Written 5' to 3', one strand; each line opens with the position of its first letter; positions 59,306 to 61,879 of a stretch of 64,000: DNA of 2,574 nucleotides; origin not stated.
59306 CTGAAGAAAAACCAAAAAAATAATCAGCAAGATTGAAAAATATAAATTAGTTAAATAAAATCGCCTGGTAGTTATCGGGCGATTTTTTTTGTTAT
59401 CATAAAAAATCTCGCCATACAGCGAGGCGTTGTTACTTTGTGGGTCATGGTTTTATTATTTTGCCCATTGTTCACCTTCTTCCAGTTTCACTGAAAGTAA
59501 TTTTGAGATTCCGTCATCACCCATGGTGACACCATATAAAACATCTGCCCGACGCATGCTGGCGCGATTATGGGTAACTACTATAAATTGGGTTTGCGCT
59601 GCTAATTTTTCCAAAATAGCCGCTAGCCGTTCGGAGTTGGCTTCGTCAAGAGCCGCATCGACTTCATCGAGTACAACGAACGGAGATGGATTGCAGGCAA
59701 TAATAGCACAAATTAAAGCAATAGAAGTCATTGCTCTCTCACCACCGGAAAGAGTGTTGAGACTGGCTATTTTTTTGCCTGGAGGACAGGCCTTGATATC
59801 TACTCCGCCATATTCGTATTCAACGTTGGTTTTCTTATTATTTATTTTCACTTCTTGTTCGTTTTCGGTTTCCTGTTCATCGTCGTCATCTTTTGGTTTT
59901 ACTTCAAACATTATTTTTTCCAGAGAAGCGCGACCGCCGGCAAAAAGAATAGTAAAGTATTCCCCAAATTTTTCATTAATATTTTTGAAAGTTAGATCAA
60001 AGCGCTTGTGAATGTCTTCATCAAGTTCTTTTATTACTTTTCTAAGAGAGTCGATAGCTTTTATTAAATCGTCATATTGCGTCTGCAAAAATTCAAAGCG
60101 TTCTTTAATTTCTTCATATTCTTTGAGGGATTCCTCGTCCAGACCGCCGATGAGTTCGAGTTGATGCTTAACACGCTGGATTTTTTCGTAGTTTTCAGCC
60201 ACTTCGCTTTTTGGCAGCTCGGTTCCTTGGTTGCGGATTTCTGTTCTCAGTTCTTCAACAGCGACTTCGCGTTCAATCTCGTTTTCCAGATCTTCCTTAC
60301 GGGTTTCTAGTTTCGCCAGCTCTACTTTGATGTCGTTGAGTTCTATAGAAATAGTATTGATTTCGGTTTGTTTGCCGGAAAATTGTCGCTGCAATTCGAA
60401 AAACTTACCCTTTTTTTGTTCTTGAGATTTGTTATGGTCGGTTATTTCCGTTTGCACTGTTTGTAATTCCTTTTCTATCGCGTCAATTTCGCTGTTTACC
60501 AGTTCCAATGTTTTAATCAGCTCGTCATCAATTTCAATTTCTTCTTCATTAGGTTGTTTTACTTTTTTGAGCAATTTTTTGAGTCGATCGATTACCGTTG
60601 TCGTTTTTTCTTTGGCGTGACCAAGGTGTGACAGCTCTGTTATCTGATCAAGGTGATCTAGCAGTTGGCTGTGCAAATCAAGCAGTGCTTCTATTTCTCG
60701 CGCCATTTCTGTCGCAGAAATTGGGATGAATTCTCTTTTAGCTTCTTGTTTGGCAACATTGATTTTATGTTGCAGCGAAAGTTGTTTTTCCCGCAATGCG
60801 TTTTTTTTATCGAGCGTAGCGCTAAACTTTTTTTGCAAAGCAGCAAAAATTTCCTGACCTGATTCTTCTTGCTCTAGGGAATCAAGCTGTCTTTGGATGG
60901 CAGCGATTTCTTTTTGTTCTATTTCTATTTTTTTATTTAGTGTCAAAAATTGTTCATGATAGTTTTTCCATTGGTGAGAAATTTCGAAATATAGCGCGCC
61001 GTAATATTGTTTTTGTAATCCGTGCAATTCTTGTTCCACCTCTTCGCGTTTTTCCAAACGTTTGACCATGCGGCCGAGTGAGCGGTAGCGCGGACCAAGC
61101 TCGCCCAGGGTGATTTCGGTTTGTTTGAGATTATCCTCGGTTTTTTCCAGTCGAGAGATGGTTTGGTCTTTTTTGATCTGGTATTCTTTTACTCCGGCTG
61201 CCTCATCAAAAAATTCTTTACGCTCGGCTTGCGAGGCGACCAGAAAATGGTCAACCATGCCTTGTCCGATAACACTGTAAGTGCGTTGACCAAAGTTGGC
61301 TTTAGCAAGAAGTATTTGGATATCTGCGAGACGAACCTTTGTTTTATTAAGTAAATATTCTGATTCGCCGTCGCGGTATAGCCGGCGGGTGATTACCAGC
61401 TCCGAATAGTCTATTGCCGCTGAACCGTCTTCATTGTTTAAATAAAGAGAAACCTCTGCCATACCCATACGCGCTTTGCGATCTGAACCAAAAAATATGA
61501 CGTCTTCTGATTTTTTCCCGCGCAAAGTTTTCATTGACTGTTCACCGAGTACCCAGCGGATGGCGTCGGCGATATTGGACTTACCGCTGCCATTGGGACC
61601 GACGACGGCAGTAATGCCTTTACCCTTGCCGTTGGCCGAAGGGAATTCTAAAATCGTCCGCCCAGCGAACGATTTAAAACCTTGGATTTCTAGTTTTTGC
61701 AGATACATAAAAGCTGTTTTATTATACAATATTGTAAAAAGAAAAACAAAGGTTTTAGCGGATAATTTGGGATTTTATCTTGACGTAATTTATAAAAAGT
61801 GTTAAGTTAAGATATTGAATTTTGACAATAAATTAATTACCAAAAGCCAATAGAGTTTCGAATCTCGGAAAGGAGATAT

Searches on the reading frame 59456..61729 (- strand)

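Call 87: search_protein_families(library=pfam, proteins=[window:59456-61729:-], max_evalue=0.001)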
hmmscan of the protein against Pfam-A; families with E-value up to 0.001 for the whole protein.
window:59456-61729:- (757 aa): 6 families
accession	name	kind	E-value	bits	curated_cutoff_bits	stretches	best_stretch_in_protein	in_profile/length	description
PF02463.25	SMC_N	-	1.4e-64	218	40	1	9-742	1-219/220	RecF/RecN/SMC N terminal domain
PF13304.12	AAA_21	-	1.3e-14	55.4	27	2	39-103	1-70/304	AAA domain, putative AbiEii toxin, Type IV TA system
PF13175.12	AAA_15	-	1.4e-11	45.1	32.1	1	8-318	1-291/374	AAA ATPase domain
PF13476.12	AAA_23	-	4.6e-11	44.2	27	1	12-288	1-199/201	AAA domain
PF13555.12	AAA_29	-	4.5e-05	23.5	27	1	37-62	22-47/61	P-loop containing region of AAA domain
PF00005.33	ABC_tran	-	0.00067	20.7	25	0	39-61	13-35/137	ABC transporter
